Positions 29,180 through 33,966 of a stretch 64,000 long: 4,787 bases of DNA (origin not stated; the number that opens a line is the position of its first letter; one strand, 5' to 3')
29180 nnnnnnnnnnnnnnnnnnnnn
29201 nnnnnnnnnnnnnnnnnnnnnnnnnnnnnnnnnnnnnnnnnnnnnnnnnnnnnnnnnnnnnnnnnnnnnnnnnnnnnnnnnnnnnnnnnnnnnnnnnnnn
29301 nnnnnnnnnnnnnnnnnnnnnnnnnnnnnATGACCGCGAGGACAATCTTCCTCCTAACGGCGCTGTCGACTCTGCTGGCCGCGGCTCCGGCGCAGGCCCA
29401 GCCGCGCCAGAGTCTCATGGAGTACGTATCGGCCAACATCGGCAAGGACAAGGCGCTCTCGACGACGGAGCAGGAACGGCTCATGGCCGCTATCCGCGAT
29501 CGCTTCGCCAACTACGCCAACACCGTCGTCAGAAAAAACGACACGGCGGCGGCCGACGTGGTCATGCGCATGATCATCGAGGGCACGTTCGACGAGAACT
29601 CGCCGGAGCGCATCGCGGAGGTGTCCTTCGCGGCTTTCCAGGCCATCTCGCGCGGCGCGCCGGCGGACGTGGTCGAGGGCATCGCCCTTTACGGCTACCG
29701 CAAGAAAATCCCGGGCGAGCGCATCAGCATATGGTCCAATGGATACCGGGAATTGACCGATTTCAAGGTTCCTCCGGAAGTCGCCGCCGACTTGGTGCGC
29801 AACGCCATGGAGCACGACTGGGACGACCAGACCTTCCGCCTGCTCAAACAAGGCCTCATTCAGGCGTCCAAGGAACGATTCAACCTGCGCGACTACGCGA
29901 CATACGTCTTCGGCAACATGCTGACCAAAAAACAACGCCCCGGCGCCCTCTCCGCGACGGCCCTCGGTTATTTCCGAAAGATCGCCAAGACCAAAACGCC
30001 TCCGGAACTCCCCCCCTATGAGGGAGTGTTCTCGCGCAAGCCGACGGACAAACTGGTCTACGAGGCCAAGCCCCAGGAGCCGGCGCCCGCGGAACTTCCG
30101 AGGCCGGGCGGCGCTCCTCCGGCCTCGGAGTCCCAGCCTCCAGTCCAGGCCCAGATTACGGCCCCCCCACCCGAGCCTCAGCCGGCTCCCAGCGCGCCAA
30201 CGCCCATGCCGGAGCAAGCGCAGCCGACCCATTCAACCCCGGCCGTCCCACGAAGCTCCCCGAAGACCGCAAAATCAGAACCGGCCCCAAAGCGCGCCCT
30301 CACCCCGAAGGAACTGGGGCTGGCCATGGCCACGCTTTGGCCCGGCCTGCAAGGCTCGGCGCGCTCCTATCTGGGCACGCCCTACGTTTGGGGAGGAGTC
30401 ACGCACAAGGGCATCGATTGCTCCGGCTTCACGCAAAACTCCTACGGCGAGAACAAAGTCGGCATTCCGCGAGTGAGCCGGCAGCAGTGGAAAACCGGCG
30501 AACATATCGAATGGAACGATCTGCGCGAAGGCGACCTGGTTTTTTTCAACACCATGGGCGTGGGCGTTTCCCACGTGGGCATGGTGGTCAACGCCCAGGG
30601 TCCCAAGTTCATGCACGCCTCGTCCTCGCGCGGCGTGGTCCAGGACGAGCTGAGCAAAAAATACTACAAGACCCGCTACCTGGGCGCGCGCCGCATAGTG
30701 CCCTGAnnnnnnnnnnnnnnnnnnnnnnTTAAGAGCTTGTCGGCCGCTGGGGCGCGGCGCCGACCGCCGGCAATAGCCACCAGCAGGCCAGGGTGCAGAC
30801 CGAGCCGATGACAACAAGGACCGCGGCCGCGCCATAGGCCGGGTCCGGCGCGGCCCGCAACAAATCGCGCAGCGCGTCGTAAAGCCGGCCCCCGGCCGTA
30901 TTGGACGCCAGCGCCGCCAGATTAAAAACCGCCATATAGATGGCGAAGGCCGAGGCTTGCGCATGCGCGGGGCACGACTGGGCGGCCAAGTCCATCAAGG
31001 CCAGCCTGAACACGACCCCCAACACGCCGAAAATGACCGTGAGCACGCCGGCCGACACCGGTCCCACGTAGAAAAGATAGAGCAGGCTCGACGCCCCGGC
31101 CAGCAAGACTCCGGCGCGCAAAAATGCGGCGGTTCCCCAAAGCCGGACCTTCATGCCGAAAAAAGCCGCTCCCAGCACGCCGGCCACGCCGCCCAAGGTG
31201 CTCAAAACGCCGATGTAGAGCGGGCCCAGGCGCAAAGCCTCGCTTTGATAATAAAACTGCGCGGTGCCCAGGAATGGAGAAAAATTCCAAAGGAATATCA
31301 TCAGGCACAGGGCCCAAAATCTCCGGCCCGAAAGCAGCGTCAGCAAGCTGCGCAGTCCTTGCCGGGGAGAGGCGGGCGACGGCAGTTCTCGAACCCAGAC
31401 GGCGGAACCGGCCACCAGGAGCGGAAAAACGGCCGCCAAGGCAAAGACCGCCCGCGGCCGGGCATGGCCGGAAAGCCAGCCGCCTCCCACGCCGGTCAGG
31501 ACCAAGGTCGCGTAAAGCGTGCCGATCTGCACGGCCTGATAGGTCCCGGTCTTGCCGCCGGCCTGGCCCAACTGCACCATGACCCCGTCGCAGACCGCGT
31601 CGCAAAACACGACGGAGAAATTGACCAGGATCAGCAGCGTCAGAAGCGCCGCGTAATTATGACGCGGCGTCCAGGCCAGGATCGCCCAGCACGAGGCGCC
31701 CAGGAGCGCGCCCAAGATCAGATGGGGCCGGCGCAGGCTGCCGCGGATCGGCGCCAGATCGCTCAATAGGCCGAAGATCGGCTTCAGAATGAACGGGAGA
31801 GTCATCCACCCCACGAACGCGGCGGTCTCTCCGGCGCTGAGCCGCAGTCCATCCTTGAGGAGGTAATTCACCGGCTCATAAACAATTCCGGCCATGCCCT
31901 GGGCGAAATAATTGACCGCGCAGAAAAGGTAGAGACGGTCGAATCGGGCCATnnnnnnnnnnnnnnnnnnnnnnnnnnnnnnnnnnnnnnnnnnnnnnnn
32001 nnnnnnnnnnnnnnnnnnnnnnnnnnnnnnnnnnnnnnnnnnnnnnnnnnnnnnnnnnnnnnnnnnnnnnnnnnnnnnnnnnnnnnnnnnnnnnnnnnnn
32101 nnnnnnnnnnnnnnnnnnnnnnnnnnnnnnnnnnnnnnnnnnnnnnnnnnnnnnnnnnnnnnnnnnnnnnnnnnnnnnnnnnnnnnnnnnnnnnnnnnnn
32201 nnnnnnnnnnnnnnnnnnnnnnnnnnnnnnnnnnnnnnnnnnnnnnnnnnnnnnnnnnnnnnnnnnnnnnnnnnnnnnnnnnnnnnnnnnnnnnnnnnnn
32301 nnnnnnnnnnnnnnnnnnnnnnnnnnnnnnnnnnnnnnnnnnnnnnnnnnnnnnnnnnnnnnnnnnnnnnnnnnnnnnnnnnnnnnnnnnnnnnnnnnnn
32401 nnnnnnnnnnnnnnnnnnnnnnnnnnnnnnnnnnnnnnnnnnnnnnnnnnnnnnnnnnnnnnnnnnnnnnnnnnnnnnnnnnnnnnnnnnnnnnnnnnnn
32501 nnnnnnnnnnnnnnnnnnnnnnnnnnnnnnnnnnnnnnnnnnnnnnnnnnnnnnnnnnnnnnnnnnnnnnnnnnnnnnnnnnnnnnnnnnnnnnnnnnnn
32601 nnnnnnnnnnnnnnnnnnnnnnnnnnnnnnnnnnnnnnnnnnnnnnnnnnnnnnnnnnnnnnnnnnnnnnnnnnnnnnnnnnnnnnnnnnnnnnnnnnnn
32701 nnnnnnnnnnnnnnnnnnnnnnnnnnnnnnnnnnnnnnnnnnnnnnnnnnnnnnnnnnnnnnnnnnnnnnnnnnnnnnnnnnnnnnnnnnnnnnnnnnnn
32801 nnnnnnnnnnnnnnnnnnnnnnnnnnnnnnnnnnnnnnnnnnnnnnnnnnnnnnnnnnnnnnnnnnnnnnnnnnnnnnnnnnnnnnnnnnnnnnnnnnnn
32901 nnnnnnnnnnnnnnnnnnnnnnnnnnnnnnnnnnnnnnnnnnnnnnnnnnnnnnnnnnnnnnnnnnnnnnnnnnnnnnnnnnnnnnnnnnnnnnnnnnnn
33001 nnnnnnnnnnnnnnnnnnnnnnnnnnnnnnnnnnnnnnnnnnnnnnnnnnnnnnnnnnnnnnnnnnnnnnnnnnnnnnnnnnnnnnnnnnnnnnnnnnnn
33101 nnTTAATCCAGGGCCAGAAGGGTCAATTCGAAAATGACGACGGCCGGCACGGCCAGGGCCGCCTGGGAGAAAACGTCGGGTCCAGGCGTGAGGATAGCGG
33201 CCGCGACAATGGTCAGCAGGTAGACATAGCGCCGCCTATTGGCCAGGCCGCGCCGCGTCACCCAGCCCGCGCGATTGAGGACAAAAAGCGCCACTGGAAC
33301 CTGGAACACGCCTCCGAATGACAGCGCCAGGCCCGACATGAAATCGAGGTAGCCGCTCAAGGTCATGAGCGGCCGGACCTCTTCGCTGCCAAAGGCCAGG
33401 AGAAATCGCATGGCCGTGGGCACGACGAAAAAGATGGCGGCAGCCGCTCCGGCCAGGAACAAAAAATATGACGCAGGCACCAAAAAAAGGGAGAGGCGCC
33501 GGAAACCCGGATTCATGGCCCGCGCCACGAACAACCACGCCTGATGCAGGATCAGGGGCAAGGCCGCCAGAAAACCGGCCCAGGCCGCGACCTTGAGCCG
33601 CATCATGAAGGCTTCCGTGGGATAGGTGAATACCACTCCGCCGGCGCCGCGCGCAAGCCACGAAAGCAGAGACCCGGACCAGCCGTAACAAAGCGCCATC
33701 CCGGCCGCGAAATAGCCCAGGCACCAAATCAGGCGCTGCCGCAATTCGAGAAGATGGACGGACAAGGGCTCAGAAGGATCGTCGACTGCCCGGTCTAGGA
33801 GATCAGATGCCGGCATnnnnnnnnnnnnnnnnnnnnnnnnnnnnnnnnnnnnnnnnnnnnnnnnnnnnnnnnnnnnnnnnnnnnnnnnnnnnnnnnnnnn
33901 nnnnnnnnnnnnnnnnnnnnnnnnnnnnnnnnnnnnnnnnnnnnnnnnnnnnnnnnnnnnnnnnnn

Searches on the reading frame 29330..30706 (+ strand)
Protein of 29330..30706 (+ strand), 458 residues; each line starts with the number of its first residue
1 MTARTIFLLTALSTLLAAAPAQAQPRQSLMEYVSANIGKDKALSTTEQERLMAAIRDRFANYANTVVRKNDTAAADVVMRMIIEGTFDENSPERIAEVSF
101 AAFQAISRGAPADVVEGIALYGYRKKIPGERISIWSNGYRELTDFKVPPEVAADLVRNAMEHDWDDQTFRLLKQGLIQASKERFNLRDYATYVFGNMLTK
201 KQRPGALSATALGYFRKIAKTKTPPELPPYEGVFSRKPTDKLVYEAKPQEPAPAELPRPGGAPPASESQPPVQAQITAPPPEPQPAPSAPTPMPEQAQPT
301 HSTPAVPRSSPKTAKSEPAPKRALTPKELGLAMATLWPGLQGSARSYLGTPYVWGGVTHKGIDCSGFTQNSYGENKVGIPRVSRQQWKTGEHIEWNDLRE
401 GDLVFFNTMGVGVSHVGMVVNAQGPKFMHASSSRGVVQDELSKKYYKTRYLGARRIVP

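Call 53: search_protein_families(library=pfam, proteins=[window:29330-30706:+], max_evalue=0.001)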
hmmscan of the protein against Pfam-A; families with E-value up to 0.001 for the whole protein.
window:29330-30706:+ (458 aa): 1 family
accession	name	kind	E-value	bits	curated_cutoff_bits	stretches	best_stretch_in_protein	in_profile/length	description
PF00877.26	NLPC_P60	-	2.8e-27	95.2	23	1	349-455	1-105/105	NlpC/P60 family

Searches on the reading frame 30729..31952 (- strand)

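Call 53: search_protein_families(library=pfam, proteins=[window:30729-31952:-], max_evalue=0.001)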
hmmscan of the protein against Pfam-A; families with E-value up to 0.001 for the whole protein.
window:30729-31952:- (407 aa): 2 families
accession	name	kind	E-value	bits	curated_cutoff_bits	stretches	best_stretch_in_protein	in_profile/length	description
PF03092.22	BT1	-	5e-30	105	22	1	18-393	1-408/432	BT1 family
PF07690.21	MFS_1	-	9.9e-16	58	33.4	1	14-349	4-345/347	Major Facilitator Superfamily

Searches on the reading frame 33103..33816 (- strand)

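Call 53: search_protein_families(library=pfam, proteins=[window:33103-33816:-], max_evalue=0.001)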
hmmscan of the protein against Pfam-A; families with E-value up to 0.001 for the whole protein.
window:33103-33816:- (237 aa): 1 family
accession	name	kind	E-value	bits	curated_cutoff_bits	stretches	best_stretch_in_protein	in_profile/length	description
PF00902.23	TatC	-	2.7e-56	191.1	25.1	1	21-224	2-208/208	Sec-independent protein translocase protein (TatC)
